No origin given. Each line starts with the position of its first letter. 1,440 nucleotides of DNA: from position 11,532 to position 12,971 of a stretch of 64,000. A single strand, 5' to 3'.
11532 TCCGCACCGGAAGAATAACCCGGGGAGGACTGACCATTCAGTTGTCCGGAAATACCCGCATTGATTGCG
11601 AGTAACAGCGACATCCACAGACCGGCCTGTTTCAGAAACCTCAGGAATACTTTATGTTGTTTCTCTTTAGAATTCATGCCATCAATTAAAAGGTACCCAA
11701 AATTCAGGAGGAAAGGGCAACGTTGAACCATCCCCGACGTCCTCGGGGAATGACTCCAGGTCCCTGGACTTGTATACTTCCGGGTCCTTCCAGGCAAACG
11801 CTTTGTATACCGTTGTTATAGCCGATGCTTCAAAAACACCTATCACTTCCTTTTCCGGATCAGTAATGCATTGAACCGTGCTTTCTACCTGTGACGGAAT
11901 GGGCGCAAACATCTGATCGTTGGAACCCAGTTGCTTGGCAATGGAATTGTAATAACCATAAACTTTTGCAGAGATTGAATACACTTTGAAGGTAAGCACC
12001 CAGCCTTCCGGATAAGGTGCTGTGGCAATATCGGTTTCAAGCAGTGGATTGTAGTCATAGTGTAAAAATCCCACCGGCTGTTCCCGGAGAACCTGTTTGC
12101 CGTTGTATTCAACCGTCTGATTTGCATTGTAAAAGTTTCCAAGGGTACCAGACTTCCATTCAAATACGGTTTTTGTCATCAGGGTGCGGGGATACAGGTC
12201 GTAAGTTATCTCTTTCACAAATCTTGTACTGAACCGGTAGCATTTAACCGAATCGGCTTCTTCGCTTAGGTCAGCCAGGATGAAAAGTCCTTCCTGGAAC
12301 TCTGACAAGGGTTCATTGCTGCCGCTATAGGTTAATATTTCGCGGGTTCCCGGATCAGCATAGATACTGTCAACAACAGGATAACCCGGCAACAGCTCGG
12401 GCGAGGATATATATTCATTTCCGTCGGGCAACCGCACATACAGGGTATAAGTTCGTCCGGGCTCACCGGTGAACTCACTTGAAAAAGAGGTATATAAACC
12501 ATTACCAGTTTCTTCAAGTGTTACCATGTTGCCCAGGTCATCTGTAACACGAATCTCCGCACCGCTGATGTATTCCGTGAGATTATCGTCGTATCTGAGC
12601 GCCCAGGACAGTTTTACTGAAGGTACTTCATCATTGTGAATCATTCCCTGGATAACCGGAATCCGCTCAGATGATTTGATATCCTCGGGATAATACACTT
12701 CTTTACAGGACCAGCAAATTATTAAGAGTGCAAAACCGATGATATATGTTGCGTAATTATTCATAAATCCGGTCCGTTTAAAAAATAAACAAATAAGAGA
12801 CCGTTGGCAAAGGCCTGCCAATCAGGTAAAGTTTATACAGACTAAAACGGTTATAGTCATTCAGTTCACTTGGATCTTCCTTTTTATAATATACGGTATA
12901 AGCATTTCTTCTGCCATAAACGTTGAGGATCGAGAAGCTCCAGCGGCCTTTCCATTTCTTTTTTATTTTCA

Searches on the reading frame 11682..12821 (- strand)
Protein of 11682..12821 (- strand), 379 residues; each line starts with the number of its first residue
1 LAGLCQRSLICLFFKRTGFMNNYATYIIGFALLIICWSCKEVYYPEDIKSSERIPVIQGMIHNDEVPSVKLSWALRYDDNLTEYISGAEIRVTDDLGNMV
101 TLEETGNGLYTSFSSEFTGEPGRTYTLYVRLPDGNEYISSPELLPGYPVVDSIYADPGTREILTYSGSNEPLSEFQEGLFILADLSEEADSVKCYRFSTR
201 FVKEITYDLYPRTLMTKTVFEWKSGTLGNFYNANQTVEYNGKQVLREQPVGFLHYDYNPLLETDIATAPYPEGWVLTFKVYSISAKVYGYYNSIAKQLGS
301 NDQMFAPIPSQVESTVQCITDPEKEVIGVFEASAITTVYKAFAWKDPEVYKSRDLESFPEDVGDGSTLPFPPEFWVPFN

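Call 79: search_protein_families(library=pfam, proteins=[window:11682-12821:-], max_evalue=0.00001)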
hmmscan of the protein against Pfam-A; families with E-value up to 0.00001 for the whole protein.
window:11682-12821:- (379 aa): 1 family
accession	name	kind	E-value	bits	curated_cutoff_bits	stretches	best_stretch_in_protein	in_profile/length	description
PF14054.11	DUF4249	-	1.3e-26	94.2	28.5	1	47-337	7-267/269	Domain of unknown function (DUF4249)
